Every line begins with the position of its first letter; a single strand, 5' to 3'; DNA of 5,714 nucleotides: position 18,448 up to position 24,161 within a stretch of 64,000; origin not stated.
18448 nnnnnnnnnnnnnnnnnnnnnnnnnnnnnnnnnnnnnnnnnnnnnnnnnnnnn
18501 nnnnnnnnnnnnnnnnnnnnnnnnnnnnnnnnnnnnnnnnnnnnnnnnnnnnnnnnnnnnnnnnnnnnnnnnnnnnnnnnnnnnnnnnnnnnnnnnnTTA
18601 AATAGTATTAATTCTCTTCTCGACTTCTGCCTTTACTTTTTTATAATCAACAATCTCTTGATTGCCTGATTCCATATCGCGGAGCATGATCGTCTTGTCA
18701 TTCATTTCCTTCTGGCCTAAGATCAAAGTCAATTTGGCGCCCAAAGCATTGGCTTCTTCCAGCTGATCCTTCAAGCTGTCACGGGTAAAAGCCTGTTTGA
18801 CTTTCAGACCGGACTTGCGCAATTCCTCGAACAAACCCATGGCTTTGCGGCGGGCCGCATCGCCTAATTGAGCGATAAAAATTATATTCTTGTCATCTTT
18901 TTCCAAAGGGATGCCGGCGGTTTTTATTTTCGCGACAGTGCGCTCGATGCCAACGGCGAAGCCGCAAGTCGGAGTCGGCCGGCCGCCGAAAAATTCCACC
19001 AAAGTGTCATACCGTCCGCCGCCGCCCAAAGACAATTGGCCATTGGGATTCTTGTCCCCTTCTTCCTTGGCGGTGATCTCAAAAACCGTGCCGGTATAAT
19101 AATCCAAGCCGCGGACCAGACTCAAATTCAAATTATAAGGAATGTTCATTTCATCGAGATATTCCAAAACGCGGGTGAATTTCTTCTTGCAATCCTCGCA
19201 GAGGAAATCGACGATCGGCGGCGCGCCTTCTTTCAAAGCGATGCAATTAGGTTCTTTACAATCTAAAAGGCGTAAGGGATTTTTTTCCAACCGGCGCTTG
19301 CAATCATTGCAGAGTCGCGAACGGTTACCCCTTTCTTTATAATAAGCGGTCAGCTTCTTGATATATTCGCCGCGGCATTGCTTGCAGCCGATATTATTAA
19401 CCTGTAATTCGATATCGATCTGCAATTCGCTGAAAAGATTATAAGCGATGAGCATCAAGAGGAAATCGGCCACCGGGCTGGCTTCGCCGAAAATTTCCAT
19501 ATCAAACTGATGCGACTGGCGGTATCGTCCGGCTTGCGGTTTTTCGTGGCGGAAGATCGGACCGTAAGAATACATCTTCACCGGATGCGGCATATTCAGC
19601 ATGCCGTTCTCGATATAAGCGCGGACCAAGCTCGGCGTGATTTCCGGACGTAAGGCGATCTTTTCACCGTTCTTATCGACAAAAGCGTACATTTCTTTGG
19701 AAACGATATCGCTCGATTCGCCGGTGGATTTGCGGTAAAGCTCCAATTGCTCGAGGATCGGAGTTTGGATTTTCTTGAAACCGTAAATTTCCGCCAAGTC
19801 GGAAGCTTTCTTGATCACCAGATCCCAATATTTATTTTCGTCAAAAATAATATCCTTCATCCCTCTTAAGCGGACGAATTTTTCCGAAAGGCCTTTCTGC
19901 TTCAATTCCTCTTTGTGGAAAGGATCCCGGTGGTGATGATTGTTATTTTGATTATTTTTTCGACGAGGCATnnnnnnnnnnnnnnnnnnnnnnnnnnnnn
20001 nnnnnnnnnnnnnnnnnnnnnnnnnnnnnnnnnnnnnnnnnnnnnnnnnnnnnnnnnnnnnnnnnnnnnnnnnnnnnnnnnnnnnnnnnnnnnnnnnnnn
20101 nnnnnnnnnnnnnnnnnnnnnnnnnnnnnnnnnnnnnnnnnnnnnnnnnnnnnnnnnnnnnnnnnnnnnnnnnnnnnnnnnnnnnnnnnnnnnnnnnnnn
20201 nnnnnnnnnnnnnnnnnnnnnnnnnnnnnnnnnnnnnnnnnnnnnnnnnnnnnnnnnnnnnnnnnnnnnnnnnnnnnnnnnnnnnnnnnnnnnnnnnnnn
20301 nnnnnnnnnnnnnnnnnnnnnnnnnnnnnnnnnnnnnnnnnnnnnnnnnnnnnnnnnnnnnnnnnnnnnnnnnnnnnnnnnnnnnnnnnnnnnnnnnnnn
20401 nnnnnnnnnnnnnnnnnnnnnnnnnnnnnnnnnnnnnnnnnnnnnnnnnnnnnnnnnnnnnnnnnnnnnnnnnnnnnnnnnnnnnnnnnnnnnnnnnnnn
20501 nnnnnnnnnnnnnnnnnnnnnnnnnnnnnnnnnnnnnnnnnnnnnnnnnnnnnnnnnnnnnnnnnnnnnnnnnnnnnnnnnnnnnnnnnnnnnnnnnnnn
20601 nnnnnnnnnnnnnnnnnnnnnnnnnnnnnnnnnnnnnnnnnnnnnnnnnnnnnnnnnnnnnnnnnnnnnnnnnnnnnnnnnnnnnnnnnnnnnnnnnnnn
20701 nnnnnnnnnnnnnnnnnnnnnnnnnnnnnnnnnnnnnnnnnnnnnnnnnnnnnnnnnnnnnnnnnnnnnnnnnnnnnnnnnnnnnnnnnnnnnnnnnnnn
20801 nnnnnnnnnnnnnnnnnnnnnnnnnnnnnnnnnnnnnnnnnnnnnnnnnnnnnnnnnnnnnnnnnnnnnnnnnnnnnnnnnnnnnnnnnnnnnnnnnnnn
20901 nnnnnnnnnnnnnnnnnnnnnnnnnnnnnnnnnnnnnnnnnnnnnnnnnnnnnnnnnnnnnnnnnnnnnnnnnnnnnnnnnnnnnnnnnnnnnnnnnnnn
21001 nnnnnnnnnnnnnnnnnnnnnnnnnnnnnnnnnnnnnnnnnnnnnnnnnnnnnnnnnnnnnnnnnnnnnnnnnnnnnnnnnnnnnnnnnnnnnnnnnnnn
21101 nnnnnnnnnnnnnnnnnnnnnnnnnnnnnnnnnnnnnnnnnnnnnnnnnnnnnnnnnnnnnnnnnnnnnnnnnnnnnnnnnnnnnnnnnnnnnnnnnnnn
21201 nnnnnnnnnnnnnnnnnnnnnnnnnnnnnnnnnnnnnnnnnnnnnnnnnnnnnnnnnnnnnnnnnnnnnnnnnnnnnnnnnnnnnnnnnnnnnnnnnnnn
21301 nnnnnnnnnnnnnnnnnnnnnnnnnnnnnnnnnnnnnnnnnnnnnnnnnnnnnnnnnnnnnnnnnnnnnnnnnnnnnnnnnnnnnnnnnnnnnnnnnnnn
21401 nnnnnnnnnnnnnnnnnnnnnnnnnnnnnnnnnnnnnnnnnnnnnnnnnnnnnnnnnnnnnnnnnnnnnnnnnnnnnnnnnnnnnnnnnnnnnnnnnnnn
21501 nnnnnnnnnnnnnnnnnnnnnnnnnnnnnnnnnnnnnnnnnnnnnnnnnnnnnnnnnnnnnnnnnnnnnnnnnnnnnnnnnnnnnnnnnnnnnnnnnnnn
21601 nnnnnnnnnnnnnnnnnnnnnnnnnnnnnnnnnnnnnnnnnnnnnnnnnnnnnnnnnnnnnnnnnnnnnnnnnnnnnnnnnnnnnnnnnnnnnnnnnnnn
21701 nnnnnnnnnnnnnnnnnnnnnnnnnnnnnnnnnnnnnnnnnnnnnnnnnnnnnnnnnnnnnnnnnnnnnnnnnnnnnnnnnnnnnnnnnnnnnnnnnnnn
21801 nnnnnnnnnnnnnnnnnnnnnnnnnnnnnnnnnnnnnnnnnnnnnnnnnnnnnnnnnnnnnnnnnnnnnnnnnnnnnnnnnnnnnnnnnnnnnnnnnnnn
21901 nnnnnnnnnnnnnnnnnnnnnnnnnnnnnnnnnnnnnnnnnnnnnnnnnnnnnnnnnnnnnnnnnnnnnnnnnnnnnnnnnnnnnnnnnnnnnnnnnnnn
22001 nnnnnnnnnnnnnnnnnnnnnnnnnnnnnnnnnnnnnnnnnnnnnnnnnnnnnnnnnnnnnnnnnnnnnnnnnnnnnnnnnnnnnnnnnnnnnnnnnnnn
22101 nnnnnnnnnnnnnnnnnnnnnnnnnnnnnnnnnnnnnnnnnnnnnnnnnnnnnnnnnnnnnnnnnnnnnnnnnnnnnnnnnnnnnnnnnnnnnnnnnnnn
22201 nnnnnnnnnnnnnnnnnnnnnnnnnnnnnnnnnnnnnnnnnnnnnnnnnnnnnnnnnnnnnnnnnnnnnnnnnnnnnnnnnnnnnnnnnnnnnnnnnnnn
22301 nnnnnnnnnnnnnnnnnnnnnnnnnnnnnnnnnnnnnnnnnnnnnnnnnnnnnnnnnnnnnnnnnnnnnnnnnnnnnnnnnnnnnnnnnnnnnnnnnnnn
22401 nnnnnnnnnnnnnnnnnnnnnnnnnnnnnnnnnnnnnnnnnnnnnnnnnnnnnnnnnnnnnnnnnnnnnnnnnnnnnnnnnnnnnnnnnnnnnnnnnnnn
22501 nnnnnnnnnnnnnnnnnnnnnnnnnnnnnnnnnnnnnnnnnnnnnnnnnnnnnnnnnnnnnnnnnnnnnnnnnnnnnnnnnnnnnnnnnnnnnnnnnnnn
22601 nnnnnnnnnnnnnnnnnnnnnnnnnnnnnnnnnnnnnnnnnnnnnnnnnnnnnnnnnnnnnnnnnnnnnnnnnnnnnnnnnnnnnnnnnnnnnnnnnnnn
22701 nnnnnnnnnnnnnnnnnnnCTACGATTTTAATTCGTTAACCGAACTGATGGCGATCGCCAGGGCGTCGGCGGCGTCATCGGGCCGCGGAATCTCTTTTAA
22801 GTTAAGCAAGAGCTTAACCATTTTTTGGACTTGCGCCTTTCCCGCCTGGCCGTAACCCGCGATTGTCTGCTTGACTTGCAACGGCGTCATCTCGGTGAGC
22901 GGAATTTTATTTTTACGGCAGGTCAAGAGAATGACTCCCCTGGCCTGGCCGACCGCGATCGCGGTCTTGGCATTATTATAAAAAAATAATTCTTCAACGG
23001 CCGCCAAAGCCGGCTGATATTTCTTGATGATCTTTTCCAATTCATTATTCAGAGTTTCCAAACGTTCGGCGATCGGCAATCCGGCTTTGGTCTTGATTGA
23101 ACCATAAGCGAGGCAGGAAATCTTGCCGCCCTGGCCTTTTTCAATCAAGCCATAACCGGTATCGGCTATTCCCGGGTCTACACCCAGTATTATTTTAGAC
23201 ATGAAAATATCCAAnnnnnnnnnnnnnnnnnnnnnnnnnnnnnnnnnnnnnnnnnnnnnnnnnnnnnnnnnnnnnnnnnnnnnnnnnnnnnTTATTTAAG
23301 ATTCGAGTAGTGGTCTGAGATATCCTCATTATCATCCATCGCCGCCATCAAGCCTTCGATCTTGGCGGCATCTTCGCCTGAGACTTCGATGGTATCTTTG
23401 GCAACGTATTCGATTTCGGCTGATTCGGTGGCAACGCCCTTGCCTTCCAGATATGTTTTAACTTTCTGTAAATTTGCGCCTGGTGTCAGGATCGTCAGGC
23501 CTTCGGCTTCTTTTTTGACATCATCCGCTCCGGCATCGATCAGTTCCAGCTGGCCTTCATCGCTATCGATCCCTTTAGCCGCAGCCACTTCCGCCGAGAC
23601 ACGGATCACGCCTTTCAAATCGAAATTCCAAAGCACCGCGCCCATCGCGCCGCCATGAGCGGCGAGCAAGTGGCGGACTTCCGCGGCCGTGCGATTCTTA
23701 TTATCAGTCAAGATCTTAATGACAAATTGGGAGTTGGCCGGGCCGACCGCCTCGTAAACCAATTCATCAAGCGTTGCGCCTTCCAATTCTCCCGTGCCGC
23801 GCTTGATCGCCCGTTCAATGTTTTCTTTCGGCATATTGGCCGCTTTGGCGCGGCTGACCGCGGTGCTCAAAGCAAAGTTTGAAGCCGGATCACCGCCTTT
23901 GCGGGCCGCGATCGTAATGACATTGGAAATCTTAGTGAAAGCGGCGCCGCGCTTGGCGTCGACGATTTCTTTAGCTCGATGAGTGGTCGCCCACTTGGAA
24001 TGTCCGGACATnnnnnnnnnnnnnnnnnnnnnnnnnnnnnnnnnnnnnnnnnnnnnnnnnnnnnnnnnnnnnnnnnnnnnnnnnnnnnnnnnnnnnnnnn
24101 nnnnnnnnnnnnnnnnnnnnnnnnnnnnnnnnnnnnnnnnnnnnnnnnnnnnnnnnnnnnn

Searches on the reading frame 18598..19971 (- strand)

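Call 16: search_protein_families(library=ncbifam, proteins=[window:18598-19971:-], max_evalue=0.01)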
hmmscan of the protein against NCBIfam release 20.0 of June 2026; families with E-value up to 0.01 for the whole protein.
window:18598-19971:- (457 aa): 26 families (the best 25 are shown)
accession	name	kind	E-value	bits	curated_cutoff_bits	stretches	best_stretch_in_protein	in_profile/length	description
TIGR00442.1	hisS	equivalog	5.3e-134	447.2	286.75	1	34-442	2-405/406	histidine--tRNA ligase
NF009085.0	PRK12420.1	equivalog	6.2e-48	164.2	540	2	35-193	7-162/426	histidine--tRNA ligase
TIGR00443.1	hisZ_biosyn_reg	equivalog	6.2e-47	160.2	271.65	1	40-347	2-310/314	ATP phosphoribosyltransferase regulatory subunit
NF008941.0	PRK12292.2-4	equivalog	3.9e-31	108.3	447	2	34-180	9-150/393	ATP phosphoribosyltransferase regulatory subunit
NF008942.0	PRK12292.2-5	equivalog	1.4e-29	103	643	2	36-185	13-159/434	ATP phosphoribosyltransferase regulatory subunit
NF008940.0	PRK12292.2-3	equivalog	2.6e-27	95.6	450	2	262-392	235-363/404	ATP phosphoribosyltransferase regulatory subunit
NF008936.0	PRK12292.1-3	equivalog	3e-27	95.5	492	2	36-185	9-154/406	ATP phosphoribosyltransferase regulatory subunit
NF008953.0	PRK12295.1-6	equivalog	5.7e-25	88.1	384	2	63-193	26-150/384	ATP phosphoribosyltransferase regulatory subunit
NF008945.0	PRK12292.3-3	equivalog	4e-19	69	409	2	47-192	15-151/368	ATP phosphoribosyltransferase regulatory subunit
NF008938.0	PRK12292.1-6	equivalog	1.3e-18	67.1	833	1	36-396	10-369/420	ATP phosphoribosyltransferase regulatory subunit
NF009086.0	PRK12421.1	equivalog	6.3e-16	58.3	318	2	36-186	11-157/389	ATP phosphoribosyltransferase regulatory subunit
NF008939.0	PRK12292.2-1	equivalog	6.8e-15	54.7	335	2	37-190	8-156/391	ATP phosphoribosyltransferase regulatory subunit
NF008937.0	PRK12292.1-4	equivalog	1.1e-14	54.1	693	2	37-176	12-147/395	ATP phosphoribosyltransferase regulatory subunit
NF008950.0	PRK12295.1-3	equivalog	5.5e-13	49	492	2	282-348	317-377/387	ATP phosphoribosyltransferase regulatory subunit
NF008943.0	PRK12292.3-1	equivalog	3.6e-12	46.1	690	2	36-192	28-176/403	ATP phosphoribosyltransferase regulatory subunit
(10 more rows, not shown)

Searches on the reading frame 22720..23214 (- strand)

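Call 16: search_protein_families(library=ncbifam, proteins=[window:22720-23214:-], max_evalue=0.01)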
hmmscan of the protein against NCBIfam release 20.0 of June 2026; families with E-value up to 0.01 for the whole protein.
window:22720-23214:- (164 aa): 2 families
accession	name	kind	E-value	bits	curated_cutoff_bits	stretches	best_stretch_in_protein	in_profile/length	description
NF000711.0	PRK00039.2-1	equivalog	1.7e-64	216.6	163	1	8-161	2-154/161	crossover junction endodeoxyribonuclease RuvC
TIGR00228.1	ruvC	equivalog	8.4e-40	136.2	100.65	1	9-163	1-152/156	crossover junction endodeoxyribonuclease RuvC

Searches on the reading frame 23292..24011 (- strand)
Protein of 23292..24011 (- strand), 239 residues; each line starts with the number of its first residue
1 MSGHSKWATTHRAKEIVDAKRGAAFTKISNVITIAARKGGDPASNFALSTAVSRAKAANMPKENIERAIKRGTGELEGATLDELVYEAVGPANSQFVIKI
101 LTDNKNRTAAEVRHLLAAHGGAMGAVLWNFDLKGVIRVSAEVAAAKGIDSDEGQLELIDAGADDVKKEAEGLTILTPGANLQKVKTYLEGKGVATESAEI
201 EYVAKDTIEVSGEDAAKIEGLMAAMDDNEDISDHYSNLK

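Call 16: search_protein_families(library=ncbifam, proteins=[window:23292-24011:-], max_evalue=0.01)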
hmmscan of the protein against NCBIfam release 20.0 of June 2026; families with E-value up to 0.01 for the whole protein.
window:23292-24011:- (239 aa): 3 families
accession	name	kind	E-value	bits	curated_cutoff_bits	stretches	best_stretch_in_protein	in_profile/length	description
NF001030.0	PRK00110.1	equivalog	7.3e-72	241.9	243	1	1-238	1-234/245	YebC/PmpR family DNA-binding transcriptional regulator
TIGR01033.1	TIGR01033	subfamily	7.1e-65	219.1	208.75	1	1-238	1-237/238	YebC/PmpR family DNA-binding transcriptional regulator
NF009044.0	PRK12378.1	subfamily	3.1e-58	197.3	196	1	6-239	4-237/239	YebC/PmpR family DNA-binding transcriptional regulator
